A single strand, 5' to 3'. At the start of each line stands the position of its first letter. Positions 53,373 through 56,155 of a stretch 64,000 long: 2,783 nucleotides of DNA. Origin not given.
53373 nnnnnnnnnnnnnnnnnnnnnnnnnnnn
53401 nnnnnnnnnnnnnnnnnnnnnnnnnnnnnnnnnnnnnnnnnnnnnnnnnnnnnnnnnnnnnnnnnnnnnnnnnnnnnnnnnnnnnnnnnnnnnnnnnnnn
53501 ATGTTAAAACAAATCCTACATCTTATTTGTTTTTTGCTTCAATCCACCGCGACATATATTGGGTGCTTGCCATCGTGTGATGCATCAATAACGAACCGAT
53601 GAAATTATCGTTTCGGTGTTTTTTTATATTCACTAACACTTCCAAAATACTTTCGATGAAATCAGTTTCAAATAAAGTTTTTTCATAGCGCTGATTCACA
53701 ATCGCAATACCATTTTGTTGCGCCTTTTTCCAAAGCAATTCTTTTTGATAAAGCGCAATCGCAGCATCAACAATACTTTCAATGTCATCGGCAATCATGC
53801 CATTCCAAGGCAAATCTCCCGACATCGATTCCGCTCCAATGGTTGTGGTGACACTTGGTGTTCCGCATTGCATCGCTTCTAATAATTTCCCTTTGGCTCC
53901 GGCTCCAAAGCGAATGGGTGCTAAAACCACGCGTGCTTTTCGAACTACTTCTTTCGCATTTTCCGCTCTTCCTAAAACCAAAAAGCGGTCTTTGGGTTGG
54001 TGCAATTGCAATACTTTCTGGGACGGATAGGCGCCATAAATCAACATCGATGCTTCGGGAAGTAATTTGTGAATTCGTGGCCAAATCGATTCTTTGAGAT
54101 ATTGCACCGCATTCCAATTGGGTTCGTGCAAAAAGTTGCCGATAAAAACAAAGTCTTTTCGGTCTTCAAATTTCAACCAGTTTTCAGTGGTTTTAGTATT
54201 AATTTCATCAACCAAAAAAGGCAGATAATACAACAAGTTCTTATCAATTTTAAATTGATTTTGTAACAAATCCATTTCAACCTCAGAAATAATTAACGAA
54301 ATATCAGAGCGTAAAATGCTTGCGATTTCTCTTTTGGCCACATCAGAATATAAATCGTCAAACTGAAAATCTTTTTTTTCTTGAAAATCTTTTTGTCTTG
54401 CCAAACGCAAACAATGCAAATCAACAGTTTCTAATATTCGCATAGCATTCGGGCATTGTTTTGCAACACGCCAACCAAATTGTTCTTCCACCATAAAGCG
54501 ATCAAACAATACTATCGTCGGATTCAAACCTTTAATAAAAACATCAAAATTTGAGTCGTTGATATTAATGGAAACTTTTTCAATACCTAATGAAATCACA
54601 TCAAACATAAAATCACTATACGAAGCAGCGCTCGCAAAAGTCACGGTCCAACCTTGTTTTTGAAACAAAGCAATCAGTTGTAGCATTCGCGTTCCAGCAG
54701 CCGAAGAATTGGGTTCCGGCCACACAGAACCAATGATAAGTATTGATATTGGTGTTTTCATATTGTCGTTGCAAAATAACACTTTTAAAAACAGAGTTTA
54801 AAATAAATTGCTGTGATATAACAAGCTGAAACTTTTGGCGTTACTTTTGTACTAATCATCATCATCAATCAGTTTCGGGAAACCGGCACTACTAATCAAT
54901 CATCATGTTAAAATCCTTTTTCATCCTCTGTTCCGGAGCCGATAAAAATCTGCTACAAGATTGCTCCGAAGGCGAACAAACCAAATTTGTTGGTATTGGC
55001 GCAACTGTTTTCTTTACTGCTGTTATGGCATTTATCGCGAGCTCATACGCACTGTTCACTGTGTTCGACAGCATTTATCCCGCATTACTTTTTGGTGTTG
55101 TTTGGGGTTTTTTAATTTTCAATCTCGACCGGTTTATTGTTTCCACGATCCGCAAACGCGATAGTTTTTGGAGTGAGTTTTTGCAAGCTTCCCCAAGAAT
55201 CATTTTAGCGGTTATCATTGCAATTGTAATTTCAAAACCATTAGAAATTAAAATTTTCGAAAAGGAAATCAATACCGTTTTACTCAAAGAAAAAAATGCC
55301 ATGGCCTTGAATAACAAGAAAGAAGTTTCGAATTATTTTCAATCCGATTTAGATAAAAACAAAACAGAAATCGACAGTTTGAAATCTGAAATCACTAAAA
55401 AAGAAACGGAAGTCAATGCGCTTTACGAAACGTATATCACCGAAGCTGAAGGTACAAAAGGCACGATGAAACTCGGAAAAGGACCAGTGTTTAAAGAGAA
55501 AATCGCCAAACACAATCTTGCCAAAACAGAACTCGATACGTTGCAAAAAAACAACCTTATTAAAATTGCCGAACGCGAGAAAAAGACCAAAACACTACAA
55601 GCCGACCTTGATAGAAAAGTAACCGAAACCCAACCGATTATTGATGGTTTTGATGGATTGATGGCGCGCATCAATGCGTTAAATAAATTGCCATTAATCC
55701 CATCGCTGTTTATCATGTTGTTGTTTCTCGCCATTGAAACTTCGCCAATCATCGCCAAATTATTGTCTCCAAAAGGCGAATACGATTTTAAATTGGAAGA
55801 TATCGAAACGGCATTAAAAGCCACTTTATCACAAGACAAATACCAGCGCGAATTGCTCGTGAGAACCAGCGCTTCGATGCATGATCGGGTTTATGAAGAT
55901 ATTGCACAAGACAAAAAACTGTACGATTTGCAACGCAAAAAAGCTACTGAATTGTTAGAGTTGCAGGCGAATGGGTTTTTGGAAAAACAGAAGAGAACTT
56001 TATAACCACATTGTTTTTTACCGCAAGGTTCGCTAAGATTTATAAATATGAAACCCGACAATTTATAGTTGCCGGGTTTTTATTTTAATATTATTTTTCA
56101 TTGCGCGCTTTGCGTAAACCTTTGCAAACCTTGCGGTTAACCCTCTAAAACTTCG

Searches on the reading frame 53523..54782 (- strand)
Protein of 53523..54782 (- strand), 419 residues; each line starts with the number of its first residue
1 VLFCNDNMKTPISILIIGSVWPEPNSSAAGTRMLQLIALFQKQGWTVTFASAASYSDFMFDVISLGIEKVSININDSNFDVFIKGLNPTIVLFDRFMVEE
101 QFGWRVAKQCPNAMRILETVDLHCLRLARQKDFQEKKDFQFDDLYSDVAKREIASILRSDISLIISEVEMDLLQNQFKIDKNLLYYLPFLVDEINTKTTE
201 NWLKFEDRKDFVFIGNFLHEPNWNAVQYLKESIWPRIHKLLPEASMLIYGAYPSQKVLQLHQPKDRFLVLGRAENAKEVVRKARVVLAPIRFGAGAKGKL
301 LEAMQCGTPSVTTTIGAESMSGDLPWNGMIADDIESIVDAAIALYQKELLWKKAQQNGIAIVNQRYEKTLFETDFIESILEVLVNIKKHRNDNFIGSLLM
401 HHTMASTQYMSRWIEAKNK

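Call 80: search_protein_families(library=padloc, proteins=[window:53523-54782:-], max_evalue=0.01)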
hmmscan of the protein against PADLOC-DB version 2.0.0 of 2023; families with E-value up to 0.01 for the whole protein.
window:53523-54782:- (419 aa): 0 families

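Call 81: search_protein_families(library=pfam, proteins=[window:53523-54782:-], max_evalue=0.001)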
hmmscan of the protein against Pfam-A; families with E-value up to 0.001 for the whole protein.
window:53523-54782:- (419 aa): 2 families
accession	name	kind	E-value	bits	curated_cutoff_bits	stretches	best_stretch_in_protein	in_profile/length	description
PF13692.12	Glyco_trans_1_4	-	1e-21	78.1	27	1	209-346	2-141/142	Glycosyl transferases group 1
PF00534.26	Glycos_transf_1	-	4.9e-07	29.9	26.4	1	200-317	7-126/172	Glycosyl transferases group 1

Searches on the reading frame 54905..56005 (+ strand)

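Call 81: search_protein_families(library=pfam, proteins=[window:54905-56005:+], max_evalue=0.001)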
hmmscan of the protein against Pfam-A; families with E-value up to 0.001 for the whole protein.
window:54905-56005:+ (366 aa): 1 family
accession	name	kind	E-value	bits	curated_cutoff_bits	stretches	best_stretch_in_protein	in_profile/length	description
PF14362.11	DUF4407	-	3.8e-102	342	31.3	1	16-299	2-295/297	Domain of unknown function (DUF4407)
